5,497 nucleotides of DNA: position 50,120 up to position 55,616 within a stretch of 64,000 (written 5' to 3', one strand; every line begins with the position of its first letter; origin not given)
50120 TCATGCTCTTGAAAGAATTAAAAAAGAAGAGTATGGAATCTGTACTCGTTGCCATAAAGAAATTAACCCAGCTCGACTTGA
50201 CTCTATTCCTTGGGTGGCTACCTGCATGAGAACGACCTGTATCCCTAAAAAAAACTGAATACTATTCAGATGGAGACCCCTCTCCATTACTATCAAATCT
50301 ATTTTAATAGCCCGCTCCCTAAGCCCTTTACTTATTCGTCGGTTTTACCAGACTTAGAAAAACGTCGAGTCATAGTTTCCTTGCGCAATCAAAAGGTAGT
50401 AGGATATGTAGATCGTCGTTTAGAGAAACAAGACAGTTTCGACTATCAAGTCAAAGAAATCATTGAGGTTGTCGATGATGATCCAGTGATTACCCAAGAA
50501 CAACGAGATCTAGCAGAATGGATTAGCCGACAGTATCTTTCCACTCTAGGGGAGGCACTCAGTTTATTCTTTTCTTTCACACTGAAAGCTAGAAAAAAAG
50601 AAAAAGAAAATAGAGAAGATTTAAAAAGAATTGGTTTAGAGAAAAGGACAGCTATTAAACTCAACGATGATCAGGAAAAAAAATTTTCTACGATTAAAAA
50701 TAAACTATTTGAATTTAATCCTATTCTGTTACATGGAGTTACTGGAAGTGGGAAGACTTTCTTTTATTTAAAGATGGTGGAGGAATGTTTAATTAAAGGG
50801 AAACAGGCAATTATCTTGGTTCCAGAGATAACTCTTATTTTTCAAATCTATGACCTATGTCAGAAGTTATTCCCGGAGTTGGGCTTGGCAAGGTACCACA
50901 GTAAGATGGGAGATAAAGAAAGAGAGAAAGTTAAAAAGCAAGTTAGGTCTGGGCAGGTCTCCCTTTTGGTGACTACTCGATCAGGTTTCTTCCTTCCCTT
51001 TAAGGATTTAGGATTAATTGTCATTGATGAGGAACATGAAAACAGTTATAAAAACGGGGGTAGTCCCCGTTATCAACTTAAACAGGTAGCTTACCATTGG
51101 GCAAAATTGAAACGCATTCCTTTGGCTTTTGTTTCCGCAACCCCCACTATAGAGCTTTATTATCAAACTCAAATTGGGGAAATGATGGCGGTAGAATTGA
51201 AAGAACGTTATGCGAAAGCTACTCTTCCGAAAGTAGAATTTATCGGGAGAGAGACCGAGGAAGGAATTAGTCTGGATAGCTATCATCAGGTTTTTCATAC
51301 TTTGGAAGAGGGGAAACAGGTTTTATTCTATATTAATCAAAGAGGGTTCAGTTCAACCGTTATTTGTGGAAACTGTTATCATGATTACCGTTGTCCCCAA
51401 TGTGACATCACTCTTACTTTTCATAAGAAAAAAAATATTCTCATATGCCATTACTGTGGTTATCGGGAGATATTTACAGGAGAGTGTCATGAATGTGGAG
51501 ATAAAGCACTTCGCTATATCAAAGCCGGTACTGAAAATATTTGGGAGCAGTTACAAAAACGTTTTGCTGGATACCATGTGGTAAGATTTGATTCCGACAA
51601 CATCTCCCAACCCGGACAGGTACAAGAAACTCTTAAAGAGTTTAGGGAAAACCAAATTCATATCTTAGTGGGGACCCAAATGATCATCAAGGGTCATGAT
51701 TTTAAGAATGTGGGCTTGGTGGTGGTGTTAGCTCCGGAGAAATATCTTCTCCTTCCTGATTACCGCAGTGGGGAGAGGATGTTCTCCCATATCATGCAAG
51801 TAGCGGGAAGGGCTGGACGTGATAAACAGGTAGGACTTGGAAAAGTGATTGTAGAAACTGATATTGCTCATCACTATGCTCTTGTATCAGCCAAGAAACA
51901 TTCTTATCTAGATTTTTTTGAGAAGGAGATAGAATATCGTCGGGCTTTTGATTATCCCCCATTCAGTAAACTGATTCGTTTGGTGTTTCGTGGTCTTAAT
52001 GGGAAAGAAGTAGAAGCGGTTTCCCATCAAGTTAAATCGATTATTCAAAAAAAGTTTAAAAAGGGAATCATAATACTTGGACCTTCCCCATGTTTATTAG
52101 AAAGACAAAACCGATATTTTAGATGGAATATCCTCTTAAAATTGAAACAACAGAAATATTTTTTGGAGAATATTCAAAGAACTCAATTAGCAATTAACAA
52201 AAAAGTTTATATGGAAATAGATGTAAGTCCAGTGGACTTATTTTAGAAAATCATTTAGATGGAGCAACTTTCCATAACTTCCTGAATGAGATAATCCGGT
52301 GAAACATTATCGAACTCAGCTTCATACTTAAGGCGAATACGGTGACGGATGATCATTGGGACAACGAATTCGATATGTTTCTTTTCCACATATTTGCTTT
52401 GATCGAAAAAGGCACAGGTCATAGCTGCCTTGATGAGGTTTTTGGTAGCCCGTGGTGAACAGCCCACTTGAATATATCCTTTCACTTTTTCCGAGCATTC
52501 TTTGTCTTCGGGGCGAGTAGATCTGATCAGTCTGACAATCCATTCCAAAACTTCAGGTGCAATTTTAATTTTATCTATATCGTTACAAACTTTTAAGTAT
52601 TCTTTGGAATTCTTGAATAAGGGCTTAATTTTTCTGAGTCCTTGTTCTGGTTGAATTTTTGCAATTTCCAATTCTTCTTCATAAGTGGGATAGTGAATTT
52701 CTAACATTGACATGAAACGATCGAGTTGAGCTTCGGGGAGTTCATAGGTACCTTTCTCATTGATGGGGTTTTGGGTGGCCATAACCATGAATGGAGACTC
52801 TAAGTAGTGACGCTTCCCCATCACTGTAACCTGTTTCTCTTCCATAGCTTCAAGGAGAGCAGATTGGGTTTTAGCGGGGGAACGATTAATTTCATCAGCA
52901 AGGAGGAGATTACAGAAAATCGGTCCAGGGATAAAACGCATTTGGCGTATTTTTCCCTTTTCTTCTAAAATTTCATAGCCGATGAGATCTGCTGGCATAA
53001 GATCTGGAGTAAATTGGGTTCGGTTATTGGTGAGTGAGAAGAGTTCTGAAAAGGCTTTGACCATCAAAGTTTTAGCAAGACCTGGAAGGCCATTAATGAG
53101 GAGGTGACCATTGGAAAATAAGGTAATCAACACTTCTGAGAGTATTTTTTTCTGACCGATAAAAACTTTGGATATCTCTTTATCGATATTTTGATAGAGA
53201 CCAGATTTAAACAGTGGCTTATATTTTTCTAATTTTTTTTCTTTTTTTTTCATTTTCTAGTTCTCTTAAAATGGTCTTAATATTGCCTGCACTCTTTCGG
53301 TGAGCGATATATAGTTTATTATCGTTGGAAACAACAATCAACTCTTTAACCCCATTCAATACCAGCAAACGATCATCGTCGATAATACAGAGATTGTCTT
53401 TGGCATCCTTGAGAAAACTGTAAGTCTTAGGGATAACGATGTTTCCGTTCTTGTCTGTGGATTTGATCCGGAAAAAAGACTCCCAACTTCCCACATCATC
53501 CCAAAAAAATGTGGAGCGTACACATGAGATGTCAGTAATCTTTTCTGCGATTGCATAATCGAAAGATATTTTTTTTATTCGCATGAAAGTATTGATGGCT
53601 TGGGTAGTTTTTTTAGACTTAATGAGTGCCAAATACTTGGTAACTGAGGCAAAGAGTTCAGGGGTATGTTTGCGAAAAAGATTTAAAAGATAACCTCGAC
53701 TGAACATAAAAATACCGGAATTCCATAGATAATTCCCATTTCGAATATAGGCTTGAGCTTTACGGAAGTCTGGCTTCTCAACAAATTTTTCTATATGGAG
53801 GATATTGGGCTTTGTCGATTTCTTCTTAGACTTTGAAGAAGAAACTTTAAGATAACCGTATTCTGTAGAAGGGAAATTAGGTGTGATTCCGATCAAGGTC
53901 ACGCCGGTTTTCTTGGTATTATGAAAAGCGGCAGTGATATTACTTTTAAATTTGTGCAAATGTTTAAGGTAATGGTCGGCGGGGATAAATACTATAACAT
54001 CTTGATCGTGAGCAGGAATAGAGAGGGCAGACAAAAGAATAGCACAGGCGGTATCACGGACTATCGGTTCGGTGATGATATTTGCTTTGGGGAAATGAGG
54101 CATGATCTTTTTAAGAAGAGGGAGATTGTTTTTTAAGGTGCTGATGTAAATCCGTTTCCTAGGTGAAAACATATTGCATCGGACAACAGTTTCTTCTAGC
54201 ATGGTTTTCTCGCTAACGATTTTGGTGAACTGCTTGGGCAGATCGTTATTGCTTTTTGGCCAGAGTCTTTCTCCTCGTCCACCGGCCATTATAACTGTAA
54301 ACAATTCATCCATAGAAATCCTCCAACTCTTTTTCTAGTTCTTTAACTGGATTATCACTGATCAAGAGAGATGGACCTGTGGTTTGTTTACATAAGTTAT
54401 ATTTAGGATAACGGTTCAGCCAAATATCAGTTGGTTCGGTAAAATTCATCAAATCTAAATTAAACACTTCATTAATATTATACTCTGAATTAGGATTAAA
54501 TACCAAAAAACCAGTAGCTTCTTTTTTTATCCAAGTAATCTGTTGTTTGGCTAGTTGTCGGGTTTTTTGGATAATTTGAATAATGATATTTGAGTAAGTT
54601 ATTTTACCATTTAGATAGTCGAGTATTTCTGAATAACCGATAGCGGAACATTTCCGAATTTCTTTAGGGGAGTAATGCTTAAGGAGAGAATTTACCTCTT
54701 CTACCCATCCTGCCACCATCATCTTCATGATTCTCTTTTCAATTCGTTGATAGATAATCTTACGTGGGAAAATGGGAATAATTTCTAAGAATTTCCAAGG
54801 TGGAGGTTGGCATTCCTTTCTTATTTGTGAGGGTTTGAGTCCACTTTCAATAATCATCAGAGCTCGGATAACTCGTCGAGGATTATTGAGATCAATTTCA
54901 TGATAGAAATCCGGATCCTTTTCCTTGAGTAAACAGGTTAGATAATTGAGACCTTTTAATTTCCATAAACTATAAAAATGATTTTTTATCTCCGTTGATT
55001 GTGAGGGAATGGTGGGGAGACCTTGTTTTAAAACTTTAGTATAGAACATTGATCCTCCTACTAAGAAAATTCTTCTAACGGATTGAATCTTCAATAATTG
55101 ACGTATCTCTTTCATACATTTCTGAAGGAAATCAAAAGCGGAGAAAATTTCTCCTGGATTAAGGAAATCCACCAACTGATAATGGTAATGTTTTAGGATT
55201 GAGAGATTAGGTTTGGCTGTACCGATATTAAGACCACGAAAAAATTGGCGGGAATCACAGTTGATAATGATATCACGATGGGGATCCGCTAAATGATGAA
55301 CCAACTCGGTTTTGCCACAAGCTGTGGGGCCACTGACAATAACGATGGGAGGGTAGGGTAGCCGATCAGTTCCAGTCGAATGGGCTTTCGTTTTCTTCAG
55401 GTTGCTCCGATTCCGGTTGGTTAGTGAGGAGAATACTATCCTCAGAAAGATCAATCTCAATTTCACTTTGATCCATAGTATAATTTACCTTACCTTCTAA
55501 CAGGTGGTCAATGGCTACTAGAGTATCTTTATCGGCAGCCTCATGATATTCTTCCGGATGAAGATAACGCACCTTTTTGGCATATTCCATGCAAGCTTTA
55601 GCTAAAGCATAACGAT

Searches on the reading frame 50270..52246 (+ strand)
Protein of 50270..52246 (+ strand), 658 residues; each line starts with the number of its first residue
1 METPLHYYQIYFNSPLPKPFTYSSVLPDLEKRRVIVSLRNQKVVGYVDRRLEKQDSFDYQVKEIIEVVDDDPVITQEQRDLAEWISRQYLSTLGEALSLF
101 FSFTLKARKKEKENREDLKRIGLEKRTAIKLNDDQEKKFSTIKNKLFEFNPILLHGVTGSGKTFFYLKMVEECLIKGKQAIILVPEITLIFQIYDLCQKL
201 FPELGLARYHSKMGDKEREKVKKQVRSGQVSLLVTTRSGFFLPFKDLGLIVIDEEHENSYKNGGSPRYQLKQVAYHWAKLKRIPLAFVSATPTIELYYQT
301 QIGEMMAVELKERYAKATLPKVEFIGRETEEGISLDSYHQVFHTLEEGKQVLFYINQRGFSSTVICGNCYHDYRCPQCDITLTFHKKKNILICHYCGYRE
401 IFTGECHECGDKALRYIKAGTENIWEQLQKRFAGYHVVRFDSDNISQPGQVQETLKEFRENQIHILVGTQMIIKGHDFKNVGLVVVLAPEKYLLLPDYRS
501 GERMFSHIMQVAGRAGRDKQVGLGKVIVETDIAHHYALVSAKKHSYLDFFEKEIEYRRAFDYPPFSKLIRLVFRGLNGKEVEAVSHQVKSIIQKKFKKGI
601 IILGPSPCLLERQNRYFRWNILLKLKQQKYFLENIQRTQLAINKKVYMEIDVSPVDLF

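Call 23: search_protein_families(library=ncbifam, proteins=[window:50270-52246:+], max_evalue=0.00001)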
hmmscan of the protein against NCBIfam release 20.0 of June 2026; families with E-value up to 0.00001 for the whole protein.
window:50270-52246:+ (658 aa): 28 families (the best 25 are shown)
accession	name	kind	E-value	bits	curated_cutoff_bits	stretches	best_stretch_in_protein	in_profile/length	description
NF004066.1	PRK05580.1-3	equivalog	2.5e-170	568.5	813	2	113-656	236-787/788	primosomal protein N'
TIGR00595.1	priA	equivalog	4.4e-149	497.3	230.35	1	153-655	1-509/509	replication restart helicase PriA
NF004067.0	PRK05580.1-4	equivalog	6.8e-145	484.3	763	2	109-657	184-736/737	primosomal protein N'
NF004069.0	PRK05580.2-1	equivalog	3e-138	461.9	767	1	6-657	2-611/612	primosomal protein N'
NF004065.0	PRK05580.1-1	equivalog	1.5e-126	423.5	858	2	124-656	191-730/731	primosomal protein N'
NF004070.0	PRK05580.2-2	equivalog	5.1e-121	405.1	921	1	126-656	192-727/729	primosomal protein N'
NF004068.0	PRK05580.1-5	equivalog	3.4e-117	392.5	1249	1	112-656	240-793/795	primosomal protein N'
NF004072.0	PRK05580.2-4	equivalog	1.1e-103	347.8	1030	1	34-656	32-646/648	primosomal protein N'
NF004071.0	PRK05580.2-3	equivalog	1.2e-100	337.5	1105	1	129-654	200-731/735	primosomal protein N'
NF011453.0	PRK14873.1-3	equivalog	1e-35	123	812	1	33-607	48-603/653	primosome assembly protein PriA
NF011452.0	PRK14873.1-2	equivalog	2.6e-28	98.6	980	1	32-571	77-614/708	primosomal protein N'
NF011454.0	PRK14873.1-4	equivalog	3e-24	85.3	951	1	33-564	31-555/651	primosomal protein N'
NF011455.0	PRK14873.1-5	equivalog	2.8e-23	82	969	1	173-566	185-579/675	primosomal protein N'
TIGR00643.1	recG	equivalog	4.6e-22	78.5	659.4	1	126-292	231-396/629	ATP-dependent DNA helicase RecG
TIGR00580.2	mfd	equivalog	5.6e-22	78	800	2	122-257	425-566/907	transcription-repair coupling factor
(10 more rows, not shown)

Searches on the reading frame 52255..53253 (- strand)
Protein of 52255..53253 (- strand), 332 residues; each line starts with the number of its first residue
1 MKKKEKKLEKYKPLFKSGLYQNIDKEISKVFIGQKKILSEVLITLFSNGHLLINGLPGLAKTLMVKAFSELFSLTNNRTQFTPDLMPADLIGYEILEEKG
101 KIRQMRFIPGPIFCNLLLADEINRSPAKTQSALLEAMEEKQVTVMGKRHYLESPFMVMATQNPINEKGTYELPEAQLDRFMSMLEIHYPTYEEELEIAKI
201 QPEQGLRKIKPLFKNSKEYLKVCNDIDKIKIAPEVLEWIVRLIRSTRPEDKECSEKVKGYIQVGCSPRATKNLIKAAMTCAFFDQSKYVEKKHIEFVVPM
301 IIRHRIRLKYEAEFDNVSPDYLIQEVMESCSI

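Call 23: search_protein_families(library=ncbifam, proteins=[window:52255-53253:-], max_evalue=0.00001)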
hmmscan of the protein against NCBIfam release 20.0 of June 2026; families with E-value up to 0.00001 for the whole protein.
window:52255-53253:- (332 aa): 2 families
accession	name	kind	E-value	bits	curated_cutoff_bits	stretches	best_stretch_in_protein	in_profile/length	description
TIGR02031.1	BchD-ChlD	equivalog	1.5e-06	27.2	499.55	1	51-312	19-277/608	magnesium chelatase ATPase subunit D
TIGR02640.1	gas_vesic_GvpN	equivalog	6e-06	26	266.8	0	117-201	109-197/262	gas vesicle protein GvpN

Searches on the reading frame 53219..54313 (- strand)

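Call 23: search_protein_families(library=ncbifam, proteins=[window:53219-54313:-], max_evalue=0.00001)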
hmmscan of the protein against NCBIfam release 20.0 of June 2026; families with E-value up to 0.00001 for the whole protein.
window:53219-54313:- (364 aa): 4 families
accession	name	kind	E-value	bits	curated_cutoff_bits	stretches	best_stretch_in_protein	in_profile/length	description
TIGR01479.1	GMP_PMI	equivalog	3.1e-76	257.1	372.95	1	5-359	2-352/467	mannose-1-phosphate guanylyltransferase/mannose-6-phosphate isomerase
NF012004.0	PRK15460.1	equivalog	1.7e-55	188.6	859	1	3-357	5-360/478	mannose-1-phosphate guanyltransferase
NF001947.0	PRK00725.1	subfamily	2.9e-06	26.3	470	0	81-282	107-282/426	glucose-1-phosphate adenylyltransferase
NF041173.1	Sug_nt_acttase_Thmprot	equivalog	4.1e-06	26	600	1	6-204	3-175/405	bifunctional sugar-1-phosphate nucleotidylyltransferase/acetyltransferase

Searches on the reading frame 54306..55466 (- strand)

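Call 23: search_protein_families(library=ncbifam, proteins=[window:54306-55466:-], max_evalue=0.00001)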
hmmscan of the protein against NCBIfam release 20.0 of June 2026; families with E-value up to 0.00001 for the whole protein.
window:54306-55466:- (386 aa): 1 family
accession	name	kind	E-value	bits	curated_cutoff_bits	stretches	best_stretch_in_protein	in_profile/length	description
TIGR00174.1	miaA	equivalog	1.5e-63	214.7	148.65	1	41-318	1-279/288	tRNA (adenosine(37)-N6)-dimethylallyltransferase MiaA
